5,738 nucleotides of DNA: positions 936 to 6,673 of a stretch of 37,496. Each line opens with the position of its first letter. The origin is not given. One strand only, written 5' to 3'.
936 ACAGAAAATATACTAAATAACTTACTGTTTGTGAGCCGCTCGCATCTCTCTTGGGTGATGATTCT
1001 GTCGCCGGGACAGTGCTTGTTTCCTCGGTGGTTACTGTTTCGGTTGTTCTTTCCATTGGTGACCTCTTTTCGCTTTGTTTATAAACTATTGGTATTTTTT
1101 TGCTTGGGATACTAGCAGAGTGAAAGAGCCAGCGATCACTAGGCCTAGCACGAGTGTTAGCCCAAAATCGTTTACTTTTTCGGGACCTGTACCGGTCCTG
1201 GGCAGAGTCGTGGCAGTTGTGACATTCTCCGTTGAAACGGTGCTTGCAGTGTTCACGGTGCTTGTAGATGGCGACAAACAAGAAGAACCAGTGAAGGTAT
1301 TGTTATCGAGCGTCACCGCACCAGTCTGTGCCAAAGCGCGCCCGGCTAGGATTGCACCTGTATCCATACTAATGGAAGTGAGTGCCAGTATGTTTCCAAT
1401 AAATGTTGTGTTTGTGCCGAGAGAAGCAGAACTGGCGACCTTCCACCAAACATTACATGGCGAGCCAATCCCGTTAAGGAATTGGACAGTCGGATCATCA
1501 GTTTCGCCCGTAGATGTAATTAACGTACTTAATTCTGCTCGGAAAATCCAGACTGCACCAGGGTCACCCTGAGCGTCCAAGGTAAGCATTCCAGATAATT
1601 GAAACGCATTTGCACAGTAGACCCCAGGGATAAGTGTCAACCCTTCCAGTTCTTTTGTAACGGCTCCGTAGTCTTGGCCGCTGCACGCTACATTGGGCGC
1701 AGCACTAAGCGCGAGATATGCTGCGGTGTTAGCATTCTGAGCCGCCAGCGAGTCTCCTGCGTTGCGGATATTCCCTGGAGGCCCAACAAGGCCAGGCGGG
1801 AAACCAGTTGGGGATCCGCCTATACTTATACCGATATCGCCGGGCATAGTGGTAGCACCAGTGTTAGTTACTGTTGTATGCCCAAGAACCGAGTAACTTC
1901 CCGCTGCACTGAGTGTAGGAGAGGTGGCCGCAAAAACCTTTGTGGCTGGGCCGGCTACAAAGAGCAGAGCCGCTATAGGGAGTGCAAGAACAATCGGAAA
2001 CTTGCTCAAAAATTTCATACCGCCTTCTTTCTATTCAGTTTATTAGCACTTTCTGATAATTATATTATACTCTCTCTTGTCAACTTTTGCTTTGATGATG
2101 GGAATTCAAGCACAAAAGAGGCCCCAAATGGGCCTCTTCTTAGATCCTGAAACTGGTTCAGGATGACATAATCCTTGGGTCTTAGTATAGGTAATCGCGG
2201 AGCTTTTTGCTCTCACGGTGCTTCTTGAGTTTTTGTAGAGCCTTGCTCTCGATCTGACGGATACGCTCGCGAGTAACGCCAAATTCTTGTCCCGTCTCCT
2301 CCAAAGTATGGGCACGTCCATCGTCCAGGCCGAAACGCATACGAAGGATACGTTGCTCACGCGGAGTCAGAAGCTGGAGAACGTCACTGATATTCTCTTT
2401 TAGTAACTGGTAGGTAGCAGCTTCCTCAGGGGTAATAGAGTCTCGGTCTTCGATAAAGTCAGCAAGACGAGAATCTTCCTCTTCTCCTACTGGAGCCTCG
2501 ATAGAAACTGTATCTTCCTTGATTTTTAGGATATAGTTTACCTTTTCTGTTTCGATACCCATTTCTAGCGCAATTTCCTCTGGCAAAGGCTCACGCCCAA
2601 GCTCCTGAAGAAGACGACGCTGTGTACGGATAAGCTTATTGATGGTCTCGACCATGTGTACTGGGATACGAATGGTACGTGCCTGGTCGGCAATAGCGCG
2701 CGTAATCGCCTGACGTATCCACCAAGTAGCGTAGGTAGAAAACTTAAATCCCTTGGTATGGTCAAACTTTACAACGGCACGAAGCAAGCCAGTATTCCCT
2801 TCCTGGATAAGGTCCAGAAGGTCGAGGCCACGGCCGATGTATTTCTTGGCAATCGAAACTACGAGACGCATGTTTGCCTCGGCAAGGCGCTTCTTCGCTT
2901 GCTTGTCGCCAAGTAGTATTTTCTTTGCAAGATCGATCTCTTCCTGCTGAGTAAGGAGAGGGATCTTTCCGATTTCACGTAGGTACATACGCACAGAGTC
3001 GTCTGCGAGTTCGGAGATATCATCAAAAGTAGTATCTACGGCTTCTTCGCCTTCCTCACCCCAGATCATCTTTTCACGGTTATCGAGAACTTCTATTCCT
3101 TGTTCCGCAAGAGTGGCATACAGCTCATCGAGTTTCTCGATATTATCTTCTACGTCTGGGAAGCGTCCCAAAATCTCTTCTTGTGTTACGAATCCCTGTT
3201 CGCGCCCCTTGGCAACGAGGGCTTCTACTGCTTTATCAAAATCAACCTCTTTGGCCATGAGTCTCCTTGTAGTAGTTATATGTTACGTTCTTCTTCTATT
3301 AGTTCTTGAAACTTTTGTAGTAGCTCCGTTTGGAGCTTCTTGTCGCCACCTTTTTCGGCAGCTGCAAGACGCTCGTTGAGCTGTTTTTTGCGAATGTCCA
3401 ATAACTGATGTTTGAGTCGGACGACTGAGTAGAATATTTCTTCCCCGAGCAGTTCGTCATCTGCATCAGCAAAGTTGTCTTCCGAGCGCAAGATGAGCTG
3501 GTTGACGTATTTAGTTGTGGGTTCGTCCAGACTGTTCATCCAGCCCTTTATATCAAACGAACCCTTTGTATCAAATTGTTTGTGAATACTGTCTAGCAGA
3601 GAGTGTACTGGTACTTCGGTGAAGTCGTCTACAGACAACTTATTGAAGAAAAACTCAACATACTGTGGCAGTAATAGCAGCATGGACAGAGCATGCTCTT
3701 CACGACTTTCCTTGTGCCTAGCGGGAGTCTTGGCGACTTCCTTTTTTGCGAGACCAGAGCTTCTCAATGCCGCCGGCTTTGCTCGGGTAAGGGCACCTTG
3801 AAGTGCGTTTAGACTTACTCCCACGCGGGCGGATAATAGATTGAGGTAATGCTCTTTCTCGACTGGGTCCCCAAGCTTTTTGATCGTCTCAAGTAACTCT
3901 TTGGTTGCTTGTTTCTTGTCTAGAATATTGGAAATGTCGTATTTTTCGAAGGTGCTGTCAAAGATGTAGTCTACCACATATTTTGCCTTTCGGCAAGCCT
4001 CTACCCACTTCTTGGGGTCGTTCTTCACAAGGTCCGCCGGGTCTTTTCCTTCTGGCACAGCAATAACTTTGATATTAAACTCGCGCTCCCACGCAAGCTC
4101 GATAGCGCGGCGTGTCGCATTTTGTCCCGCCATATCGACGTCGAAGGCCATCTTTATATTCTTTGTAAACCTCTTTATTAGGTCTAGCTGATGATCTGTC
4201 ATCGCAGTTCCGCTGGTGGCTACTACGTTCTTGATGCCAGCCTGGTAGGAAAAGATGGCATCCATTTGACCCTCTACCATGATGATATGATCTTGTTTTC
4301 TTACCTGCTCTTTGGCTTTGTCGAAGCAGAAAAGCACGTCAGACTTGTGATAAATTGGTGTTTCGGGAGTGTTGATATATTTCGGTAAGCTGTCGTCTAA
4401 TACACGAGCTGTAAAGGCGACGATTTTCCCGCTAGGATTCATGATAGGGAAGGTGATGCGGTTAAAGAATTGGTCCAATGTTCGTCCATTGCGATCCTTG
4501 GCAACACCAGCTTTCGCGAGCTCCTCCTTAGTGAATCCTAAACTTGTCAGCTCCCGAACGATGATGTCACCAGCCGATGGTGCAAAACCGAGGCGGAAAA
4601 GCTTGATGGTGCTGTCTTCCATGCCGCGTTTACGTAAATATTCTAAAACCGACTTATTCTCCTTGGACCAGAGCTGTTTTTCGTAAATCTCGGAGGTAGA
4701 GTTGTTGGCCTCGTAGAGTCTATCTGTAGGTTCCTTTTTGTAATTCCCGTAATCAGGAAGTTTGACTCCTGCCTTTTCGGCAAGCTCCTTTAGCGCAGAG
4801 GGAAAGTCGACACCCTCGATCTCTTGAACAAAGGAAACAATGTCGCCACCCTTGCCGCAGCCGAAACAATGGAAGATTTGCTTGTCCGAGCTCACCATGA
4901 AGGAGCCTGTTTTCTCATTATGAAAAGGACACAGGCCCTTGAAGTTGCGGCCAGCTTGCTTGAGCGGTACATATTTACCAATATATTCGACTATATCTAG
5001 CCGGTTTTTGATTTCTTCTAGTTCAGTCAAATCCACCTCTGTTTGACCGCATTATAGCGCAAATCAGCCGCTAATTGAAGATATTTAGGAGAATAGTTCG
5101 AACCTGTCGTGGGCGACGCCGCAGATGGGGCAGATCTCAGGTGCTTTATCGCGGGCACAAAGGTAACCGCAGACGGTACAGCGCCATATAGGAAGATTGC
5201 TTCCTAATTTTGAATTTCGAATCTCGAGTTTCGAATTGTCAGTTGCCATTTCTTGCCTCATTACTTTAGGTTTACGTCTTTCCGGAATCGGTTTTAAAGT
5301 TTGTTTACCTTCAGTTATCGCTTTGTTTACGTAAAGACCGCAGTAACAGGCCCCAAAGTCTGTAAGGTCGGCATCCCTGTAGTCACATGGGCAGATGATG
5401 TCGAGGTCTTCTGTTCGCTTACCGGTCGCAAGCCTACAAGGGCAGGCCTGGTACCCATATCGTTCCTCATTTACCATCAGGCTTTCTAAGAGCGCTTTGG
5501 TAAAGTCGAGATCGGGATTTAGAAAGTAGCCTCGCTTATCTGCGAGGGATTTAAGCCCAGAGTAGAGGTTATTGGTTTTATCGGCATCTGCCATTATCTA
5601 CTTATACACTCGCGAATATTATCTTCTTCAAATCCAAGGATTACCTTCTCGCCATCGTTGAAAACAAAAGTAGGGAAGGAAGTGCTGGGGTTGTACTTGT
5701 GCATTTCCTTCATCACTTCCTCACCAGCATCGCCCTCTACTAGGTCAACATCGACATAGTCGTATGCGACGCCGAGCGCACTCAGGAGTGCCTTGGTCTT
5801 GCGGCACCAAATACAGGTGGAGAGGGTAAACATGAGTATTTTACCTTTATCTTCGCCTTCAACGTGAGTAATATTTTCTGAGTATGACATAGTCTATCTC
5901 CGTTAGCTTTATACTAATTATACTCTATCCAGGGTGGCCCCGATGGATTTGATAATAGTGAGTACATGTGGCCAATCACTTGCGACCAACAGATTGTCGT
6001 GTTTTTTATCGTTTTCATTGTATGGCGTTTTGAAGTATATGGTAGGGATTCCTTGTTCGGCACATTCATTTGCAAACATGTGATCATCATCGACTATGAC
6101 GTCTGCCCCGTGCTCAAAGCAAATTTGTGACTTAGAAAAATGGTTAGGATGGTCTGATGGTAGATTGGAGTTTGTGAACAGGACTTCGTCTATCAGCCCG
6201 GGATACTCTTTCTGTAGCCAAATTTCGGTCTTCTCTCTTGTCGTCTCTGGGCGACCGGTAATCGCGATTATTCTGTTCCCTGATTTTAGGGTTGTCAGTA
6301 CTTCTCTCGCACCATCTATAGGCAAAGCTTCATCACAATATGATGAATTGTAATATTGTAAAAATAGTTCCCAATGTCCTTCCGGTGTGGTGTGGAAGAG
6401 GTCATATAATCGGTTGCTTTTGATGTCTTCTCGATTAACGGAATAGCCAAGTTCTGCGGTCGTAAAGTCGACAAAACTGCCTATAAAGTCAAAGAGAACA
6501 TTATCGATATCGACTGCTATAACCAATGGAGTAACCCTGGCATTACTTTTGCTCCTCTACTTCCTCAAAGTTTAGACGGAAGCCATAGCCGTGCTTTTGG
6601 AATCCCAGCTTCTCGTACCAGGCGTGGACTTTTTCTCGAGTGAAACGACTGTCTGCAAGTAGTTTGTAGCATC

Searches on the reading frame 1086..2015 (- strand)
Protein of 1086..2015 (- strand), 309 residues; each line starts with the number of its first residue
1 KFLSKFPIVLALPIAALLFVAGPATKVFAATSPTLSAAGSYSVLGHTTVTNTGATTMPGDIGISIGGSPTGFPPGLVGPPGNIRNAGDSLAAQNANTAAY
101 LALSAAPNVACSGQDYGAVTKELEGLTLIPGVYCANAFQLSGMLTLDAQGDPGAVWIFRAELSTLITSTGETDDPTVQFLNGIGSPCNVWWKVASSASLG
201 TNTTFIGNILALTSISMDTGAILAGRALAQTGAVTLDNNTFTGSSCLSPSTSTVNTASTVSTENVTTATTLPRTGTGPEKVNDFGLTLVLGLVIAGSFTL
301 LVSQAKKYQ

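Call 21: search_protein_families(library=pfam, proteins=[window:1086-2015:-], max_evalue=0.001)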
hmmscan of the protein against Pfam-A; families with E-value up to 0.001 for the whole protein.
window:1086-2015:- (309 aa): 1 family
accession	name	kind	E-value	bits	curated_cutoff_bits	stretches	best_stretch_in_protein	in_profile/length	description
PF11999.13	Ice_binding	-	5e-45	154.1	28.7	1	43-241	1-207/208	Ice-binding-like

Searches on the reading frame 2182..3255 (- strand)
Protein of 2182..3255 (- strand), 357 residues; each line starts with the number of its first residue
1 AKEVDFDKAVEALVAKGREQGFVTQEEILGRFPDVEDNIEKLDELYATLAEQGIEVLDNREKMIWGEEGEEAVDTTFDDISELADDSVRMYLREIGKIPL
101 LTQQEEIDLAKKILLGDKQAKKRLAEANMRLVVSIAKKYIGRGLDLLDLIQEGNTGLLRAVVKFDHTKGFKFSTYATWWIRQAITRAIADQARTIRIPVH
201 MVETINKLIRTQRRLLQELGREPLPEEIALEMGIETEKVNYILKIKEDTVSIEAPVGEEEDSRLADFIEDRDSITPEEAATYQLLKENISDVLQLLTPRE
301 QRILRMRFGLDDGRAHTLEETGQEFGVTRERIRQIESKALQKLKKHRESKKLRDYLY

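Call 21: search_protein_families(library=pfam, proteins=[window:2182-3255:-], max_evalue=0.001)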
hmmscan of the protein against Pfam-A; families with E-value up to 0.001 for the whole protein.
window:2182-3255:- (357 aa): 5 families
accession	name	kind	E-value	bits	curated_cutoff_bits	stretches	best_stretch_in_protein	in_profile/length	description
PF04539.22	Sigma70_r3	-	9.3e-24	83.8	25.3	1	203-279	1-77/78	Sigma-70 region 3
PF04542.20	Sigma70_r2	-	2.2e-22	79.1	24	1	124-194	1-71/71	Sigma-70 region 2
PF04545.22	Sigma70_r4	-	1.1e-18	66.9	24.1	1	293-345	2-50/50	Sigma-70, region 4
PF00140.25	Sigma70_r1_2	-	1.3e-15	57.5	22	1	86-118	1-33/34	Sigma-70 factor, region 1.2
PF03979.19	Sigma70_r1_1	-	9.2e-13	48.4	22.5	1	7-66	4-64/81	Sigma-70 factor, region 1.1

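Call 44: find_homologous_proteins(query=window:2182-3255:-, max_evalue=1e-30)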
Query window:2182-3255:- (357 aa): 8000 proteins with E <= 1e-30 among 8000 candidates; the best 120 are listed.
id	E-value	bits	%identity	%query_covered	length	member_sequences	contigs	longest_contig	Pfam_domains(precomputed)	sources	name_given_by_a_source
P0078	2.1e-223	759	100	100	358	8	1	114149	PF04545.23,PF00140.26,PF03979.20,PF04542.21,PF04539.23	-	-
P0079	3.4e-215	732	95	100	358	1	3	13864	PF04545.23,PF00140.26,PF03979.20,PF04542.21,PF04539.23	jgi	jgi:RNA polymerase primary sigma factor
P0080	8.7e-215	730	95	100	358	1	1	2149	PF04545.23,PF00140.26,PF03979.20,PF04542.21,PF04539.23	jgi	jgi:RNA polymerase primary sigma factor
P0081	1.6e-213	726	94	100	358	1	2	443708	PF04545.23,PF00140.26,PF03979.20,PF04542.21,PF04539.23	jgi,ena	-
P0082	1.9e-212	723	94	100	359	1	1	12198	PF04545.23,PF00140.26,PF03979.20,PF04542.21,PF04539.23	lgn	-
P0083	5.3e-212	721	94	100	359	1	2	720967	PF04545.23,PF00140.26,PF03979.20,PF04542.21,PF04539.23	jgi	-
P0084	1.0e-211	720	94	100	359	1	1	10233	PF04545.23,PF00140.26,PF03979.20,PF04542.21,PF04539.23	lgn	-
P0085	1.2e-211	720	94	100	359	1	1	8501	PF04545.23,PF00140.26,PF03979.20,PF04542.21,PF04539.23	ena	-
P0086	1.8e-211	719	94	100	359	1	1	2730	PF04545.23,PF00140.26,PF03979.20,PF04542.21,PF04539.23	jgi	jgi:RNA polymerase primary sigma factor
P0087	3.0e-211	719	94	100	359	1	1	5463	PF04545.23,PF00140.26,PF03979.20,PF04542.21,PF04539.23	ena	-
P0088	3.2e-211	718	94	100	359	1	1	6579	PF04545.23,PF00140.26,PF03979.20,PF04542.21,PF04539.23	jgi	jgi:RNA polymerase primary sigma factor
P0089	4.0e-211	718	94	100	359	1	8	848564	PF04545.23,PF00140.26,PF03979.20,PF04542.21,PF04539.23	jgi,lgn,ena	-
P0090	4.4e-211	718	94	100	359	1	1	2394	PF04545.23,PF00140.26,PF03979.20,PF04542.21,PF04539.23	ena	-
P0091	1.2e-210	717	94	100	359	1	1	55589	PF04545.23,PF00140.26,PF03979.20,PF04542.21,PF04539.23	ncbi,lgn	-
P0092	1.5e-210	716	93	100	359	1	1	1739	PF04545.23,PF00140.26,PF03979.20,PF04542.21,PF04539.23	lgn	-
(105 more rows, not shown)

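Call 73: find_encoding_contigs(protein=P0091, flank=10000, max_places=3)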
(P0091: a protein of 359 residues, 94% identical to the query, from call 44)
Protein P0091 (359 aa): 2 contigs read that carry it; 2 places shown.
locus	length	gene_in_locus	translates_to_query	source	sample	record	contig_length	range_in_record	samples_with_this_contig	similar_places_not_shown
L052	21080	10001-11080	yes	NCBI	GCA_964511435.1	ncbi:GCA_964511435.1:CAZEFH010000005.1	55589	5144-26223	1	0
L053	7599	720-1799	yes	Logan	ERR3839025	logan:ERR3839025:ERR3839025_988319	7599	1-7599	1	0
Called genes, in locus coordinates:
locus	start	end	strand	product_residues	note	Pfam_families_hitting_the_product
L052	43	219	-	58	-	-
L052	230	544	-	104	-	-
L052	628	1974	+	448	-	PF02878:PGM_PMM_I, PF02879:PGM_PMM_II, PF02880:PGM_PMM_III, PF00408:PGM_PMM_IV (weak)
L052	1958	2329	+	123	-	-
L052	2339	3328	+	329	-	PF00579:tRNA-synt_1b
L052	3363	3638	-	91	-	-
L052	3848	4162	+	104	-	-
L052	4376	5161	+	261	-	PF06560:GPI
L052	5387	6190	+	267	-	PF00106:adh_short, PF08659:KR, PF23441:SDR, PF13561:adh_short_C2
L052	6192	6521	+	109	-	PF00583:Acetyltransf_1, PF13673:Acetyltransf_10 (weak), PF13508:Acetyltransf_7, PF08445:FR47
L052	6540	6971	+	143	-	-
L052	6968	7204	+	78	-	PF07866:DUF1653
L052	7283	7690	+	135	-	-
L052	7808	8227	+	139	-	-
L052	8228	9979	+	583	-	PF01807:Zn_ribbon_DnaG, PF08275:DNAG_N, PF01751:Toprim, PF13155:Toprim_2, PF13662:Toprim_4, PF10410:DnaB_bind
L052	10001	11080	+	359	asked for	PF03979:Sigma70_r1_1, PF00140:Sigma70_r1_2, PF04542:Sigma70_r2, PF04539:Sigma70_r3, PF04545:Sigma70_r4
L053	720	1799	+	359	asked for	PF03979:Sigma70_r1_1, PF00140:Sigma70_r1_2, PF04542:Sigma70_r2, PF04539:Sigma70_r3, PF04545:Sigma70_r4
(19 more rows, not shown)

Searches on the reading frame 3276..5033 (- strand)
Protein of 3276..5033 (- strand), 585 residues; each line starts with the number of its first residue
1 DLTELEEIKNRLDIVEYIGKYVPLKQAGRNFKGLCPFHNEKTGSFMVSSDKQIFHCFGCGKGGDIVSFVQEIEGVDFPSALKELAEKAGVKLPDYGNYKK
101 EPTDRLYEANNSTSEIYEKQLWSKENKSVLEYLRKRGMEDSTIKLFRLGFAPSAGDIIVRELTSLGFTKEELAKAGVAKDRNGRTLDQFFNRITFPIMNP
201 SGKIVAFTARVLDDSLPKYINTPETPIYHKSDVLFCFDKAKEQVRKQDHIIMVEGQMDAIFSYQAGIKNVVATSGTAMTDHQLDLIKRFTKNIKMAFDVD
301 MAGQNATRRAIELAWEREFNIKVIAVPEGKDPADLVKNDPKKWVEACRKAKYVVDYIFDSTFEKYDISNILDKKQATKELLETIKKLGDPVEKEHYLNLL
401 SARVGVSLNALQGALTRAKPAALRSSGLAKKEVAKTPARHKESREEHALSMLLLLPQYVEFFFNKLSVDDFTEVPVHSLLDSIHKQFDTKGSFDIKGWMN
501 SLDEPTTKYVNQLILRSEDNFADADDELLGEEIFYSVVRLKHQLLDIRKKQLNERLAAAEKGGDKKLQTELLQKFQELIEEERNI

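Call 21: search_protein_families(library=pfam, proteins=[window:3276-5033:-], max_evalue=0.001)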
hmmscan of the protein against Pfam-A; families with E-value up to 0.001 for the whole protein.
window:3276-5033:- (585 aa): 7 families
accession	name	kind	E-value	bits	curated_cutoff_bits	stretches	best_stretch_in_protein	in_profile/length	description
PF08275.17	DNAG_N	-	6.6e-37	126.9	26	1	117-241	2-128/128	DNA primase catalytic core, N-terminal domain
PF01807.25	Zn_ribbon_DnaG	-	4.3e-35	119.9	24.9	1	5-93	6-94/98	CHC2 zinc finger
PF13155.12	Toprim_2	-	6.4e-21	75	22.1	1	251-335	1-87/88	Toprim-like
PF13662.12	Toprim_4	-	1.1e-14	54.9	25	1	249-325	2-85/85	Toprim domain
PF10410.14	DnaB_bind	-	3.4e-10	40.5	20.6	1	355-408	2-55/56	DnaB-helicase binding domain of primase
PF01751.28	Toprim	-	1.9e-09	38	23.1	1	250-320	2-90/96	Toprim domain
PF13362.12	Toprim_3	-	0.00066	20.5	27.2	0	250-337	2-90/95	Toprim domain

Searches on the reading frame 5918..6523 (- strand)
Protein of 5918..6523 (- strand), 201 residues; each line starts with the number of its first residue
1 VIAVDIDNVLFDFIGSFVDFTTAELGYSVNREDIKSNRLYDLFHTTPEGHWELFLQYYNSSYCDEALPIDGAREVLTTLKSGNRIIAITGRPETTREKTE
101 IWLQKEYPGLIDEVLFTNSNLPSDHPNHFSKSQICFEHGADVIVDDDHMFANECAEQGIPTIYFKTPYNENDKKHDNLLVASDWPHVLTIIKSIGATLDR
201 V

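Call 50: search_protein_families(library=pfam, proteins=[window:5918-6523:-], max_evalue=0.01)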
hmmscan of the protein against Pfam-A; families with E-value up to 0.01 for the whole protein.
window:5918-6523:- (201 aa): 1 family
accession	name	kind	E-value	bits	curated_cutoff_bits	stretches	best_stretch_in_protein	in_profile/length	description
PF06941.18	NT5C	-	2.1e-11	44.5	24.8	1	1-190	3-173/180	5' nucleotidase, deoxy (Pyrimidine), cytosolic type C protein (NT5C)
